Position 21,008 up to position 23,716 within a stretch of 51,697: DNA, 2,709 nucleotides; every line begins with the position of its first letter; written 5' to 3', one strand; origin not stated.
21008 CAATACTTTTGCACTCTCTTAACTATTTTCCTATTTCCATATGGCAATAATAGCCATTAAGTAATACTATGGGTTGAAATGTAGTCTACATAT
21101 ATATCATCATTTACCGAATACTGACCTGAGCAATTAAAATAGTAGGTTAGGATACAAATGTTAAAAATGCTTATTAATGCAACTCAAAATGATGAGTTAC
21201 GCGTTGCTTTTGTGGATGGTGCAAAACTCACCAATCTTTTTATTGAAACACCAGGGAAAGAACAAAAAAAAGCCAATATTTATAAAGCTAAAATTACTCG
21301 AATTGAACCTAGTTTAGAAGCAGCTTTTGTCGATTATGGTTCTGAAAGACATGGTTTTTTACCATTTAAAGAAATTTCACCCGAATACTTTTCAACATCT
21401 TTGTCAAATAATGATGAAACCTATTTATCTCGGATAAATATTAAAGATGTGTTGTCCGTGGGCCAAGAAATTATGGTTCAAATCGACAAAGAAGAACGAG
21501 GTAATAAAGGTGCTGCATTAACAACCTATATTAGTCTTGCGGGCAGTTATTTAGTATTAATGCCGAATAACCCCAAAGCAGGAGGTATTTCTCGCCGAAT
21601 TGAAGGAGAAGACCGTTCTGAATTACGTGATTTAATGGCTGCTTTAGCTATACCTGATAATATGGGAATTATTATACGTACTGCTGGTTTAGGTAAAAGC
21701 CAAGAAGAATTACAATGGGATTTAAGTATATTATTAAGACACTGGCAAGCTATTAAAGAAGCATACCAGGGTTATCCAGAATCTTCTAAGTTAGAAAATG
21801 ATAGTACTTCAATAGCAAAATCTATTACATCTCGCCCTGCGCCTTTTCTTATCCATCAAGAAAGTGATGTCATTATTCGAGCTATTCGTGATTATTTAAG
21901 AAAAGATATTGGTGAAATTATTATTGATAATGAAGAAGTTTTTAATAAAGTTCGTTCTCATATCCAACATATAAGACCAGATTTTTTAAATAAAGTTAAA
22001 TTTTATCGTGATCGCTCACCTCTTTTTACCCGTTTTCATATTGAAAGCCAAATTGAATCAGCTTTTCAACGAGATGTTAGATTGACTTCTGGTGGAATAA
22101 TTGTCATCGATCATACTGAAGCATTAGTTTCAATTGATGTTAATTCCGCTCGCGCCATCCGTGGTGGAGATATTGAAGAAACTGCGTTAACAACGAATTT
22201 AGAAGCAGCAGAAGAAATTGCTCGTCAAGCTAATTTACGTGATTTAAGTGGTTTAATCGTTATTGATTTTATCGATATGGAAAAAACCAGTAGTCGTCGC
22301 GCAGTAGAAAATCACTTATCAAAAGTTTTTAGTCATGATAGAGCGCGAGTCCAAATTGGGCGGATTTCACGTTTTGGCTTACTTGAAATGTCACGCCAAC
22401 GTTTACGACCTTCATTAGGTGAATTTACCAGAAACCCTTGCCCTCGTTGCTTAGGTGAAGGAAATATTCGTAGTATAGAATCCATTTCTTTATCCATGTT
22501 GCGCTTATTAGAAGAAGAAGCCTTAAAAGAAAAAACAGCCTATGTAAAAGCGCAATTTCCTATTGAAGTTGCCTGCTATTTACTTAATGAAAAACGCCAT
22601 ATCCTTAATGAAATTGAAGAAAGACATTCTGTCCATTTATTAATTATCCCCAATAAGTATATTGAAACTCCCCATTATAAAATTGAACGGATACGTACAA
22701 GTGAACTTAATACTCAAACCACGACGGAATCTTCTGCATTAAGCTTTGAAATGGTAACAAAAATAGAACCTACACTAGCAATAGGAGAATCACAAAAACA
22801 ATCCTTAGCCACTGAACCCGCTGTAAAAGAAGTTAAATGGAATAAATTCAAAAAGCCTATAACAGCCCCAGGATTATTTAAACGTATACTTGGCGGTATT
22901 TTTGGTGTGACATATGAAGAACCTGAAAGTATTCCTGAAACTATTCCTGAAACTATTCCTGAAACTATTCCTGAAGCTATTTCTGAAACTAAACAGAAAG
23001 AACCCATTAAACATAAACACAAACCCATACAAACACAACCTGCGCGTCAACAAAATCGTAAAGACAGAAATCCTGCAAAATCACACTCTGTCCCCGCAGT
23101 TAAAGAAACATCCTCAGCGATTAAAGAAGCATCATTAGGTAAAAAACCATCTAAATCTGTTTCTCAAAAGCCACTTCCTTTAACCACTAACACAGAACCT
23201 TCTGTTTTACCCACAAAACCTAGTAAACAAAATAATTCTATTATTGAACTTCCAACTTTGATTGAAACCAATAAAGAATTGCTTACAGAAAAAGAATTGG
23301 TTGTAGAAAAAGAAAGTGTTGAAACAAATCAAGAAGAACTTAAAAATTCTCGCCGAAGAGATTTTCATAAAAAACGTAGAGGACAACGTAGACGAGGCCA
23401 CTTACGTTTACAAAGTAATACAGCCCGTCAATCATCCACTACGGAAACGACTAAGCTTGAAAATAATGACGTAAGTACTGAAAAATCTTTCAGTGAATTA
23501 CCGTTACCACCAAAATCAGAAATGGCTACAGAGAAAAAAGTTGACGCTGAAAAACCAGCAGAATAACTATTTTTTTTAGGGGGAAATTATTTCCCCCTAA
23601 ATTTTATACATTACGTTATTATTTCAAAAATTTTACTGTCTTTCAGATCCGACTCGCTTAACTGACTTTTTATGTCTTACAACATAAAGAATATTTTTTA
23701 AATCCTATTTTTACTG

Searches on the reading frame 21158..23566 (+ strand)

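Call 111: search_protein_families(library=pfam, proteins=[window:21158-23566:+], max_evalue=0.0001)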
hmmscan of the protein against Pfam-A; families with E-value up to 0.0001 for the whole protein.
window:21158-23566:+ (802 aa): 3 families
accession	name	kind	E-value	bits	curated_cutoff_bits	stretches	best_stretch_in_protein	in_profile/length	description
PF10150.14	RNase_E_G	-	2.2e-95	319.6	25.5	1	126-415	1-269/270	Ribonuclease E/G family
PF20833.2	RNase_E_G_Thio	-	3.5e-31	107.6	26.8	1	427-512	1-86/86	RNase E/G, Thioredoxin-like domain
PF00575.29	S1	-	3.4e-11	43.8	22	1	36-122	2-72/74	S1 RNA binding domain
